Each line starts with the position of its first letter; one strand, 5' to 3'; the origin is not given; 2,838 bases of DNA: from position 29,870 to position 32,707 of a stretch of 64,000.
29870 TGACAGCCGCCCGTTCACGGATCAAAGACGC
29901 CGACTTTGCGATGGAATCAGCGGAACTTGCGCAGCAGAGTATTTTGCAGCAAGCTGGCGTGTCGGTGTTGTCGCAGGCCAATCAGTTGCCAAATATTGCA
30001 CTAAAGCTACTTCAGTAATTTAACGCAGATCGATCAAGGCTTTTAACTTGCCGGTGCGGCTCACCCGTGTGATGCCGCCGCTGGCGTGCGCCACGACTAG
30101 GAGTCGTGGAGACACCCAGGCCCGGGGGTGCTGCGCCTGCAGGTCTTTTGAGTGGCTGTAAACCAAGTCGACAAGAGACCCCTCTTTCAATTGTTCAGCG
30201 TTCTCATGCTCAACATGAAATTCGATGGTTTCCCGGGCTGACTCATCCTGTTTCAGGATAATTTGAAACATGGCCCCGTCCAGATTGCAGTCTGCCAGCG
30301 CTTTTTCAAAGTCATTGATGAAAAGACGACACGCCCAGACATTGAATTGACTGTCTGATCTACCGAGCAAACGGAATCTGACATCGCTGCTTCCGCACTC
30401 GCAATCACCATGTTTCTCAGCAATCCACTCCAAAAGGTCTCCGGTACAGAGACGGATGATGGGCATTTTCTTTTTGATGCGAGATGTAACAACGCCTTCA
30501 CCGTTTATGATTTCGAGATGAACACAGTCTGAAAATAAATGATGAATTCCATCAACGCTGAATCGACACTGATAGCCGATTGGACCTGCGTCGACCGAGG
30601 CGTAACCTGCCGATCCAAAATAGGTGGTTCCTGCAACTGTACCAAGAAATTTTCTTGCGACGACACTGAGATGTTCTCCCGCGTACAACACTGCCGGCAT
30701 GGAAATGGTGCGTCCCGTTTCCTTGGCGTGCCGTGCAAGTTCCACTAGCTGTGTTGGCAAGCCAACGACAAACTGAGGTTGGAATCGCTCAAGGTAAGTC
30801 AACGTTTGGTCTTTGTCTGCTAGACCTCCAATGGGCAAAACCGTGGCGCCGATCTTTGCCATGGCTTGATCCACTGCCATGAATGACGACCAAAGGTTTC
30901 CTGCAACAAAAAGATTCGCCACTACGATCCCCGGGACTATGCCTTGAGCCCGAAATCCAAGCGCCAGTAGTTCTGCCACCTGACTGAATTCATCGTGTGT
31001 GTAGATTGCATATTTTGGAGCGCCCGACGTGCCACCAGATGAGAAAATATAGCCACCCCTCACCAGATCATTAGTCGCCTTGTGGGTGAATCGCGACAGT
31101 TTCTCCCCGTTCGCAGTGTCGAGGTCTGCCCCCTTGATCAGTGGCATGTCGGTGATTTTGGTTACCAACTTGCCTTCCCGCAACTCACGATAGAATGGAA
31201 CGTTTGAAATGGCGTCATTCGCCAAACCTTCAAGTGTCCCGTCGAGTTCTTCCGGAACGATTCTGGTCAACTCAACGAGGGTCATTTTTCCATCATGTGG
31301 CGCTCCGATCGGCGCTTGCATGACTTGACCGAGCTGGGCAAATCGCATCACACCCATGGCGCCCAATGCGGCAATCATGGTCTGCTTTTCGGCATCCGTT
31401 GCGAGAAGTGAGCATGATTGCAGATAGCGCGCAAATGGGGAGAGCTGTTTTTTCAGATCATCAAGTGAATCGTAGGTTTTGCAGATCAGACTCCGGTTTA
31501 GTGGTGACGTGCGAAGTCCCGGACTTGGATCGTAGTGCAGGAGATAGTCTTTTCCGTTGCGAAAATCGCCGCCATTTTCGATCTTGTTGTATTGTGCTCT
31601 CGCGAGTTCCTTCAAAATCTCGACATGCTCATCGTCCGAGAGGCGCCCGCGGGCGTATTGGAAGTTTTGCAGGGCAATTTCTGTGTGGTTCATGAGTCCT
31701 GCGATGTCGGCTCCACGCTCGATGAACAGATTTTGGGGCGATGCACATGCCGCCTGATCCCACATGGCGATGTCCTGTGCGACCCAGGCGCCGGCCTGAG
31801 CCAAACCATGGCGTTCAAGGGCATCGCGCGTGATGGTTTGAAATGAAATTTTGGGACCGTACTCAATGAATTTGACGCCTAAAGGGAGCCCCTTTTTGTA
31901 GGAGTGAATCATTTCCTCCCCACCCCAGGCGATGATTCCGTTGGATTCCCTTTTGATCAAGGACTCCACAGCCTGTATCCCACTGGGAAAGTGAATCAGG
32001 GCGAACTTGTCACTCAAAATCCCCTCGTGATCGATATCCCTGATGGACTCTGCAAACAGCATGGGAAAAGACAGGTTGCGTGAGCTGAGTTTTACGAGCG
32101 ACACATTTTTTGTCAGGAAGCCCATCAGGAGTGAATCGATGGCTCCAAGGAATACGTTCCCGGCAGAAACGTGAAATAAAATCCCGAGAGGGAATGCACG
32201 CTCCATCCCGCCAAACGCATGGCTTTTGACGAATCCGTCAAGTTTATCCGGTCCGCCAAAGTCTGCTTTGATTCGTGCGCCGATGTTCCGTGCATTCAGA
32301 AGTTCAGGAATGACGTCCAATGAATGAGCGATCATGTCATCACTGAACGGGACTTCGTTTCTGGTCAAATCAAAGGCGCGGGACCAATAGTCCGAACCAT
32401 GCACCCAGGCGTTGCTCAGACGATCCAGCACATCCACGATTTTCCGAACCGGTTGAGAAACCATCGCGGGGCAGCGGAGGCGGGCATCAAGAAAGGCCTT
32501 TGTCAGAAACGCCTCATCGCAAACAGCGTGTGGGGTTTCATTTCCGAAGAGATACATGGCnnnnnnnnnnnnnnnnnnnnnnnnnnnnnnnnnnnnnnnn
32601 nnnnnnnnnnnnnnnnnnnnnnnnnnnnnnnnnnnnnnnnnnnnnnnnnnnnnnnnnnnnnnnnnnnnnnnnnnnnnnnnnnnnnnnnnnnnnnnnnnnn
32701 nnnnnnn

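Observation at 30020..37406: Orphan LuxC/LuxE-type acyl activation-reduction operon with GNAT, MFS exporter and PQQ dehydrogenase, wedged between flagellin and the flg operon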

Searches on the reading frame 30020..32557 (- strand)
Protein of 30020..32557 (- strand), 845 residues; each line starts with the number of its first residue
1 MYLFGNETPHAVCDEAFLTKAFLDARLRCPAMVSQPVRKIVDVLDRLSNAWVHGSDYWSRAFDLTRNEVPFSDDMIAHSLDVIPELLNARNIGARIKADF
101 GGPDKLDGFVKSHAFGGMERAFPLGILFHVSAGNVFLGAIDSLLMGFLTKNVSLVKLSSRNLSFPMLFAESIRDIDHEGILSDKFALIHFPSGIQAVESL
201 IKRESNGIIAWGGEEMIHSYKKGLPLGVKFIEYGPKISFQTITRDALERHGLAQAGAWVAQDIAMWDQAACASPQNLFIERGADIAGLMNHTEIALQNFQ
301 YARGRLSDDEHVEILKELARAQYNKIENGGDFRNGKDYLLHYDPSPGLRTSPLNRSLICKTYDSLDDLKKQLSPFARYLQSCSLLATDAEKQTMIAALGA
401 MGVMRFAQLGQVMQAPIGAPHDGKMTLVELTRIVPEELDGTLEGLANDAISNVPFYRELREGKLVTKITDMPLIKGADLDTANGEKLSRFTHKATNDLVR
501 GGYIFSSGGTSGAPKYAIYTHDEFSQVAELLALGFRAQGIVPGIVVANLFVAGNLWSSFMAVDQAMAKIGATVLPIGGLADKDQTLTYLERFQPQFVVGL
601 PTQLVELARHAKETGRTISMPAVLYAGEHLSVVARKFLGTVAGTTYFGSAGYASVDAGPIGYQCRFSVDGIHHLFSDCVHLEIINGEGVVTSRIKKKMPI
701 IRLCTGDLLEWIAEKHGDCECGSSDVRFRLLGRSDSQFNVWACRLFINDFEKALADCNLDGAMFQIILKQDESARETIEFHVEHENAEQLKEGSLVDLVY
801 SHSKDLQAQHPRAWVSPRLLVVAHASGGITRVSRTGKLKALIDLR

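Call 3: search_protein_families(library=pfam, proteins=[window:30020-32557:-], max_evalue=0.01)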
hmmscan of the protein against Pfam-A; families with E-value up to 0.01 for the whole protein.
window:30020-32557:- (845 aa): 2 families
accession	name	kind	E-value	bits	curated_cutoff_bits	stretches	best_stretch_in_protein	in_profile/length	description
PF05893.19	LuxC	-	1.5e-66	225.4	21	1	35-432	4-400/401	Acyl-CoA reductase (LuxC)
PF00501.34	AMP-binding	-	1.3e-05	24.7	29.9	1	503-644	166-312/384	AMP-binding enzyme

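Call 4: search_protein_families(library=ncbifam, proteins=[window:30020-32557:-], max_evalue=0.01)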
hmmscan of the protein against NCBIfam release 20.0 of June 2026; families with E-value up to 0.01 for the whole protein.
window:30020-32557:- (845 aa): 11 families
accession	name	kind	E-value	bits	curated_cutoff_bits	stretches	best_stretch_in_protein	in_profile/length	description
NF041878.1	paak_haloarch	equivalog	1.5e-25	89.7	700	1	442-844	21-426/427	phenylacetate--CoA ligase PaaK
NF052251.1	LCFA_red_LuxC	equivalog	6.3e-24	84.3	750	1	71-437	90-448/478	long-chain-fatty-acyl-CoA reductase LuxC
NF045666.1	DVU1553_fam_AMP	equivalog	9.6e-20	70.9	300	1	446-724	35-320/331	DVU_1553 family AMP-dependent CoA ligase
TIGR02155.1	PA_CoA_ligase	equivalog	3.4e-16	58.8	646.3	1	500-845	79-422/422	phenylacetate--CoA ligase PaaK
TIGR03335.1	F390_ftsA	equivalog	4.8e-10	38.7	458.7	1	449-685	29-266/445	coenzyme F390 synthetase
NF053551.1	FlxY_rubin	equivalog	1.1e-09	37.5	520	1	466-796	49-384/424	flexirubin biosynthesis putative acyl-CoA ligase FlxY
NF041217.1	BagE_FevW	exception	1.4e-06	27.5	800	1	501-746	72-323/424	bagremycin/ferroverdin synthetase BagE/FevW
TIGR02304.1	aden_form_hyp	equivalog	2.3e-06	26.9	251.9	1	579-792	173-387/430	F390 synthetase-related protein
TIGR02262.1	benz_CoA_lig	subfamily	4e-05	22.5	375.25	1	493-630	156-290/508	benzoate-CoA ligase family protein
NF006754.0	PRK09274.1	equivalog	0.0035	15.6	478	1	468-630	143-301/555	fatty acid CoA ligase family protein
NF004758.0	PRK06087.1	equivalog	0.0076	14.7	736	0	517-595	49-124/548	medium-chain fatty-acid--CoA ligase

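Call 5: find_homologous_proteins(query=window:30020-32557:-, max_evalue=1e-10)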
Query window:30020-32557:- (845 aa): 328 proteins with E <= 1e-10 among 8000 candidates; the best 120 are listed.
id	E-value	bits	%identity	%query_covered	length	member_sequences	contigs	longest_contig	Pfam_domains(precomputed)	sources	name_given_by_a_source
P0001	0.0e+0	1926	100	100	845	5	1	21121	PF05893.20,PF00501.35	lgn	-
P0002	0.0e+0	1707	87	100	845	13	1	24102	PF05893.20,PF00501.35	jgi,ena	-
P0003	0.0e+0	1693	85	100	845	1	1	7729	PF05893.20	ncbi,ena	-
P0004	0.0e+0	1378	71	100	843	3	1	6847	PF05893.20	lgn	-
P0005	0.0e+0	1375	70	100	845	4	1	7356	PF05893.20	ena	-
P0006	0.0e+0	1371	70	100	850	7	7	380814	PF05893.20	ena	-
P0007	0.0e+0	1356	69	100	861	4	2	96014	PF05893.20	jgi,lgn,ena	-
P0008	0.0e+0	1107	60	97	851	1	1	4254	PF05893.20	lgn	-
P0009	0.0e+0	1095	58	100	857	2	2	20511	PF05893.20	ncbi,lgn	-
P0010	0.0e+0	1080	59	97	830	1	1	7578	PF05893.20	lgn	-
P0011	0.0e+0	1070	56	100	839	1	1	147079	PF05893.20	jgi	jgi:phenylacetate-coenzyme A ligase PaaK-like adenylate-forming protein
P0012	0.0e+0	1069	58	98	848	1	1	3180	PF05893.20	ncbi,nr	ncbi:MAG: hypothetical protein NTV34_13055 [Proteobacteria bacterium]|nr:hypothetical protein [Pseud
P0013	0.0e+0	1062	56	100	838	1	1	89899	PF05893.20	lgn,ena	-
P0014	0.0e+0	1039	60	91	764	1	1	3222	PF05893.20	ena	-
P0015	0.0e+0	1030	57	97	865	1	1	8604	PF05893.20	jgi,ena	jgi:phenylacetate-coenzyme A ligase PaaK-like adenylate-forming protein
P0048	2.6e-201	689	41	100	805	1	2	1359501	PF05893.20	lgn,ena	-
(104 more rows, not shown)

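Call 7: find_encoding_contigs(protein=P0006, flank=10000, max_places=2)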
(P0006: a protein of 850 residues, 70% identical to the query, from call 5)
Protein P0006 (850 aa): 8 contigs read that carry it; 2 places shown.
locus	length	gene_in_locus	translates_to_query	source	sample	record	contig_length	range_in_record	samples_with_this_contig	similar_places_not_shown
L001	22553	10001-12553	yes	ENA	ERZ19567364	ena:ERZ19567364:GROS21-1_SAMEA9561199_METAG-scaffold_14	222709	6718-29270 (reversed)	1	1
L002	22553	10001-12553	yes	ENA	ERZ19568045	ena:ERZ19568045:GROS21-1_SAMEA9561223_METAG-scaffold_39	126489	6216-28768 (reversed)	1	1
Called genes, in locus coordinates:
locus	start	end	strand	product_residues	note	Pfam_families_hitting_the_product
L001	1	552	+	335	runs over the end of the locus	-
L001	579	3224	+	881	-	-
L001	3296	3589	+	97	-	-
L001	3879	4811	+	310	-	PF13173:AAA_14, PF13635:DUF4143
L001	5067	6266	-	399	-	PF07995:GSDH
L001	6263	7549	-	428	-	PF05977:MFS_3, PF07690:MFS_1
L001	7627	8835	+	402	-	-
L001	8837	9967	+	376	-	PF04443:LuxE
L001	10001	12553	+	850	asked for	PF05893:LuxC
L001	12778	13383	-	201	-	PF13635:DUF4143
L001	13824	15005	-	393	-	-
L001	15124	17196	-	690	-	PF05226:CHASE2 (weak), PF07228:SpoIIE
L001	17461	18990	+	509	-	-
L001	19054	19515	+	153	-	-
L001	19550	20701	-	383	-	PF00962:A_deaminase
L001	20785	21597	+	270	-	PF04240:Caroten_synth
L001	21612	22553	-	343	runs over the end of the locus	-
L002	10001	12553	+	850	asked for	PF05893:LuxC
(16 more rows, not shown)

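Call 8: find_encoding_contigs(protein=P0011, flank=10000, max_places=2)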
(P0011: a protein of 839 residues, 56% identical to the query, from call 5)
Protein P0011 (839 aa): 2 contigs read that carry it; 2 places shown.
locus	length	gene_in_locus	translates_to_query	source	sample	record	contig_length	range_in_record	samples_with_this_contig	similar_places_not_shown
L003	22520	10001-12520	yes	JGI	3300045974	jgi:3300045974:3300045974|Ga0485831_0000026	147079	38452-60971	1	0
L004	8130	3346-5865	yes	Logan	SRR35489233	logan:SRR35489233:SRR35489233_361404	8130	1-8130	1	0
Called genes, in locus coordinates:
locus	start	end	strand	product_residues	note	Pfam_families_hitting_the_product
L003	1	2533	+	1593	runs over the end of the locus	PF00004:AAA (faint), PF00005:ABC_tran (faint), PF05729:NACHT (faint), PF13175:AAA_15 (faint), PF13555:AAA_29 (faint), PF24883:NPHP3_N (faint), PF13476:AAA_23 (weak), PF13304:AAA_21 (weak), +1 more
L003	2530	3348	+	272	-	-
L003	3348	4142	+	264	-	PF17761:DUF1016_N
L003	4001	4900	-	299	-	PF05985:EutC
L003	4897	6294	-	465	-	PF06751:EutB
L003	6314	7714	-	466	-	PF05977:MFS_3, PF07690:MFS_1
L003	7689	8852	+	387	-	-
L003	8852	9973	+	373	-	PF04443:LuxE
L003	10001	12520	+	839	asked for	PF05893:LuxC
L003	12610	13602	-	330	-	-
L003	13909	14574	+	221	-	-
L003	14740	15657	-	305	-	PF03781:FGE-sulfatase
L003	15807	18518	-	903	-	PF03781:FGE-sulfatase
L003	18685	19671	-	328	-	PF07728:AAA_5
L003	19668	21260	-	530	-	PF08357:SEFIR, PF13676:TIR_2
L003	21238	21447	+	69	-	-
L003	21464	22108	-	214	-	PF02588:YitT_membrane, PF19700:DUF6198 (weak)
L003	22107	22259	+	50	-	-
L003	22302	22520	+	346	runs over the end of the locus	PF08240:ADH_N, PF00107:ADH_zinc_N, PF13602:ADH_zinc_N_2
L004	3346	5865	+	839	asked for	PF05893:LuxC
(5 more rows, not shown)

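Call 9: find_encoding_contigs(protein=P0048, flank=10000, max_places=2)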
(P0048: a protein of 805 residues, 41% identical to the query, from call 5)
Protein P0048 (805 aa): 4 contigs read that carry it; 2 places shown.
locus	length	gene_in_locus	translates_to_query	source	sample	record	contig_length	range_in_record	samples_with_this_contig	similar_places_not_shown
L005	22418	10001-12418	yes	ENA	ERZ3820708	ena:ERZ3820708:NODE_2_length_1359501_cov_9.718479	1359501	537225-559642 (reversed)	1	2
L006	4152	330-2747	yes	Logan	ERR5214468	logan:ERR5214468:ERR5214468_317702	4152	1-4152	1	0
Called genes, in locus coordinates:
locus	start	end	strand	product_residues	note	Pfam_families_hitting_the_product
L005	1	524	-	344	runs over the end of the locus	-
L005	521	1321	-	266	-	PF14394:DUF4423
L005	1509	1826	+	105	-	-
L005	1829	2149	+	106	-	-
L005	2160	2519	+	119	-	-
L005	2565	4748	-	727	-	PF02566:OsmC, PF02624:YcaO, PF18381:YcaO_C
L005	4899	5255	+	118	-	-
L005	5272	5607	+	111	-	-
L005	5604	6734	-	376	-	-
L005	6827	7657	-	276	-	PF13532:2OG-FeII_Oxy_2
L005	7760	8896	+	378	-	PF00583:Acetyltransf_1, PF13302:Acetyltransf_3 (weak), PF13508:Acetyltransf_7 (weak)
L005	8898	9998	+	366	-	PF04443:LuxE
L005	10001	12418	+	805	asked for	PF05893:LuxC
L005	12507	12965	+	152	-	-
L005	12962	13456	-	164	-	-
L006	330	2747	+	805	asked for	PF05893:LuxC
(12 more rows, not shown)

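Call 12: find_related_loci(query=A1, collection=genome_contigs, flank=10000)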
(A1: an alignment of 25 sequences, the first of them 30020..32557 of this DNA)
Query A1 (845 aa) in genome_contigs; peptide patterns used: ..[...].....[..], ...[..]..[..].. (x = any residue, [..] = any of these).
113 stretches matched a pattern; 91 encode a relative of the query (tblastn E <= 1e-3); the best 80 are kept; 80 distinct loci.
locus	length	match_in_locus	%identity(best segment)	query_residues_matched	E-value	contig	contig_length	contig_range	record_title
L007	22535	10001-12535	87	1-845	0e+0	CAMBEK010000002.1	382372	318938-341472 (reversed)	MAG: Pseudobacteriovorax antillogorgiicola isolate MsH-30jul19-155 genome assembly, contig: MsH-30jul19-C8, whole genome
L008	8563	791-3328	66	1-845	0e+0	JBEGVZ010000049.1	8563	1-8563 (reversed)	MAG: Pseudomonadota bacterium isolate riogrande_2019_sw_WHONDRS-S19S_0066_B_bin.54 scaffold_167868, whole genome shotgun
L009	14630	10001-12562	58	1-845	0e+0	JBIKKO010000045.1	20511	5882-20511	MAG: Oligoflexales bacterium isolate ME2014-07-27_3300042368_group5_bin70 Rohwer_bin1144_scaffold_534_c1, whole genome s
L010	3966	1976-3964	60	7-672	0e+0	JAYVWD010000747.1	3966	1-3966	MAG: Pseudomonadota bacterium isolate GL82_DN_concoct_127 GL82_DN_concoct_127_746, whole genome shotgun sequence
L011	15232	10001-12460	45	24-845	0e+0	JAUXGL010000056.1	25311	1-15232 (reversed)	MAG: Deltaproteobacteria bacterium isolate CSMAG_2928 CSMAG_2928_k117_7598148_length_25311_cov_13.9938, whole genome sho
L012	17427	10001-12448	45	20-845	0e+0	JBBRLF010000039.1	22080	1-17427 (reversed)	MAG: candidate division WWE3 bacterium isolate La1_concoct.242 LA1C_C.242_k141_1625561L_22080_cov_9.0000, whole genome s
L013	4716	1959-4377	68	1-845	0e+0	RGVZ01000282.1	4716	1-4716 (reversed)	MAG: bacterium isolate WB9_2_064 contig_100_281, whole genome shotgun sequence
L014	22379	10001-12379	44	20-845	0e+0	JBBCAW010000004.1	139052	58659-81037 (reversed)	Bdellovibrionota bacterium FG-1 24155C00004.1, whole genome shotgun sequence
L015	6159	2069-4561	43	24-845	0e+0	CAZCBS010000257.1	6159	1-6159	MAG TPA_asm: uncultured Bacteriovoracaceae bacterium isolate binchicken_co185_82 genome assembly, contig: NODE_26262_len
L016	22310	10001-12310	43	37-845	0e+0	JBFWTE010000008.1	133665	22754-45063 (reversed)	MAG: Bacteriovoracaceae bacterium isolate CA_2019_TPBF_4 NODE_1227_length_133665_cov_13.991126_TPBF, whole genome shotgu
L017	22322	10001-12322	42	37-845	0e+0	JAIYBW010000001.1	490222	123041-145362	MAG: Proteobacteria bacterium isolate E1_MAG_00058 pond_E1_MAG_00058_000000000008, whole genome shotgun sequence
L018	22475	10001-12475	40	1-845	0e+0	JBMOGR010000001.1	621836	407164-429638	MAG: Bacteriovoracaceae bacterium isolate Deming_bin.307 contig2, whole genome shotgun sequence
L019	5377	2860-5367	41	1-845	0e+0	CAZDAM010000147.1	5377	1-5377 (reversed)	MAG TPA_asm: uncultured bacterium isolate binchicken_co208_466 genome assembly, contig: NODE_22275_length_5377_cov_14.26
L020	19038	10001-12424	41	1-845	0e+0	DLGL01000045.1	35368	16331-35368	MAG TPA_asm: Bacteriovoracaceae bacterium UBA7695 UBA7695_contig_9339, whole genome shotgun sequence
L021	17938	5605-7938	42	31-845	0e+0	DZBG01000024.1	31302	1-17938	MAG TPA_asm: Bdellovibrio sp. isolate SulCav_PC08_66_38_37_2 SulCav_PC08-66_792_length_31302_cov_22.019458, whole genome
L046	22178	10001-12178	43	79-845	0e+0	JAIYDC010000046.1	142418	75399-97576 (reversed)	MAG: Proteobacteria bacterium isolate H1_MAG_00023 pond_H1_MAG_00023_000000000080, whole genome shotgun sequence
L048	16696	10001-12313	41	28-845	0e+0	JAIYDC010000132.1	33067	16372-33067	MAG: Proteobacteria bacterium isolate H1_MAG_00023 pond_H1_MAG_00023_000000000061, whole genome shotgun sequence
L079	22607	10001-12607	30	17-845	3e-110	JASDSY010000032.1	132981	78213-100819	MAG: Candidatus Wallbacteria bacterium isolate P24860_112_MAG_55 P24860_112_S10_metaspades_72_length_132981_cov_24, whol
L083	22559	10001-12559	28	15-845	4e-102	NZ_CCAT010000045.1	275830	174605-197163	Clostridium ihumii AP5, whole genome shotgun sequence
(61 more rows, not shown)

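Call 50: get_annotated_region(hit=H6, flank=9000)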
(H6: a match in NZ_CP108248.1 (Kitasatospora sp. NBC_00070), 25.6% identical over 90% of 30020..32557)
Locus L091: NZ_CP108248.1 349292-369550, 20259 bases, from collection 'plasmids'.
description: Kitasatospora sp. NBC_00070 plasmid unnamed1, complete sequence
organism: Kitasatospora sp. NBC_00070 (NCBI taxid 2975962)
taxonomy: Bacteria; Actinomycetota; Actinomycetes; Kitasatosporales; Streptomycetaceae; Kitasatospora; Kitasatospora sp. NBC 00070
host: -; source: -; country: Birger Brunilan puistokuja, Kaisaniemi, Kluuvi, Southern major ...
typing (MOB-suite, as given by PLSDB): non-mobilizable
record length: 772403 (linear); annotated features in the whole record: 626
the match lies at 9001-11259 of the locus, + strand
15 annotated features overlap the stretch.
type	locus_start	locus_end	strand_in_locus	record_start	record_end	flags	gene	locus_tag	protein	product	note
CDS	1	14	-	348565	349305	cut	-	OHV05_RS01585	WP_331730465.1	SDR family oxidoreductase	-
CDS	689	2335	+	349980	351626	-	-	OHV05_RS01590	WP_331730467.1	hypothetical protein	-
CDS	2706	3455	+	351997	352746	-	-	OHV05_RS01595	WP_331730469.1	transposase family protein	-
CDS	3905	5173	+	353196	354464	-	-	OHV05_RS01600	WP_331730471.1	AMP-binding protein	-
CDS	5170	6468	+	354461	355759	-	-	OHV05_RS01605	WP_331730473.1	MFS transporter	GO:0055085 - transmembrane transport [Evidence IEA]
CDS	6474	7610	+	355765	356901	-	-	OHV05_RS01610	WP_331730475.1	GNAT family N-acetyltransferase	-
CDS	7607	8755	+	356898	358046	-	-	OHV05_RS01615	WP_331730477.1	acyl-protein synthase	-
CDS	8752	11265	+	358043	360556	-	-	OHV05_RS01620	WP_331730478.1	acyl-CoA reductase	GO:0008218 - bioluminescence [Evidence IEA]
CDS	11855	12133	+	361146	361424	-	-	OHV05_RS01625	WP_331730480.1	hypothetical protein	-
CDS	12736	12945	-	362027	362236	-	-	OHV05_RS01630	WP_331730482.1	hypothetical protein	-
CDS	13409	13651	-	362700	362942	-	-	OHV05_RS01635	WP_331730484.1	WhiB family transcriptional regulator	-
CDS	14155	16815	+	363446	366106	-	-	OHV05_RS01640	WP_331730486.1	SpoIIE family protein phosphatase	-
CDS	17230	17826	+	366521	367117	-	-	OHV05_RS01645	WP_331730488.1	hypothetical protein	-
CDS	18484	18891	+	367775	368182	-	-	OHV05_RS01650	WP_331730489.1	STAS domain-containing protein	-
CDS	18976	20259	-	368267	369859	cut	-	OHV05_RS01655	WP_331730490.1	NAD(P)/FAD-dependent oxidoreductase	-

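Call 51: get_annotated_region(hit=H5, flank=9000)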
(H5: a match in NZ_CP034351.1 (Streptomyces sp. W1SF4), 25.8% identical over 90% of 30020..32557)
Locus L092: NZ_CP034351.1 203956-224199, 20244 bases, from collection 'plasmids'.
description: Streptomyces sp. W1SF4 plasmid p1, complete sequence
organism: Streptomyces sp. W1SF4 (NCBI taxid 2305220)
taxonomy: Bacteria; Actinomycetota; Actinomycetes; Kitasatosporales; Streptomycetaceae; Streptomyces; Streptomyces sp. W1SF4
host: -; source: -; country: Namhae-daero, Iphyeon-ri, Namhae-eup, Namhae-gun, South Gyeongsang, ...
typing (MOB-suite, as given by PLSDB): non-mobilizable
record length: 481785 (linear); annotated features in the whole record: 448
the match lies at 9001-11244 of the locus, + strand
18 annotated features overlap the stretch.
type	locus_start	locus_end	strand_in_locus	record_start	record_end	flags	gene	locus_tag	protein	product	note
CDS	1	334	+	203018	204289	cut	-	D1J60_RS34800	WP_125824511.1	MoxR family ATPase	-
CDS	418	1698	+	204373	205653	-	-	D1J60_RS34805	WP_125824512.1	VWA-like domain-containing protein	-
CDS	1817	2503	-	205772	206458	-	-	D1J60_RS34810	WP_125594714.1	NAD(P)H oxidoreductase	-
CDS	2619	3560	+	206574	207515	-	-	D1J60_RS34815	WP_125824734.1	AraC family transcriptional regulator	GO:0006355 - regulation of DNA-templated transcription [Evidence IEA]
CDS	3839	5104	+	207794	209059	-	-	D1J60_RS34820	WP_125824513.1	AMP-binding protein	-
CDS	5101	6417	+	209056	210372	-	-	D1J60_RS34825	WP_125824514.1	MFS transporter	GO:0055085 - transmembrane transport [Evidence IEA]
CDS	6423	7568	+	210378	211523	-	-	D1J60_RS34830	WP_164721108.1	GNAT family N-acetyltransferase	-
CDS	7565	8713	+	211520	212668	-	-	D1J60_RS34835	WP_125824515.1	acyl-protein synthase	-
CDS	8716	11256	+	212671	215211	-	-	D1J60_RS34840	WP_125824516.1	acyl-CoA reductase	GO:0008218 - bioluminescence [Evidence IEA]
CDS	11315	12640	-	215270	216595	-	-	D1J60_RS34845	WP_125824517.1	caspase family protein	-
CDS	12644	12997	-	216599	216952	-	-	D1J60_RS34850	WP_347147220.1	hypothetical protein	-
CDS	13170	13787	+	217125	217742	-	-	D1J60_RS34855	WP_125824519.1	nucleoside/nucleotide kinase family protein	-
CDS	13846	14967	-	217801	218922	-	-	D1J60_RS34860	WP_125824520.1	serine hydrolase domain-containing protein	-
CDS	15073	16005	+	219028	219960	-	-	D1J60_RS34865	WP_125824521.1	helix-turn-helix domain-containing protein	GO:0006355 - regulation of DNA-templated transcription [Evidence IEA]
CDS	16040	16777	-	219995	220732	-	-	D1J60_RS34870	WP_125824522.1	hypothetical protein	-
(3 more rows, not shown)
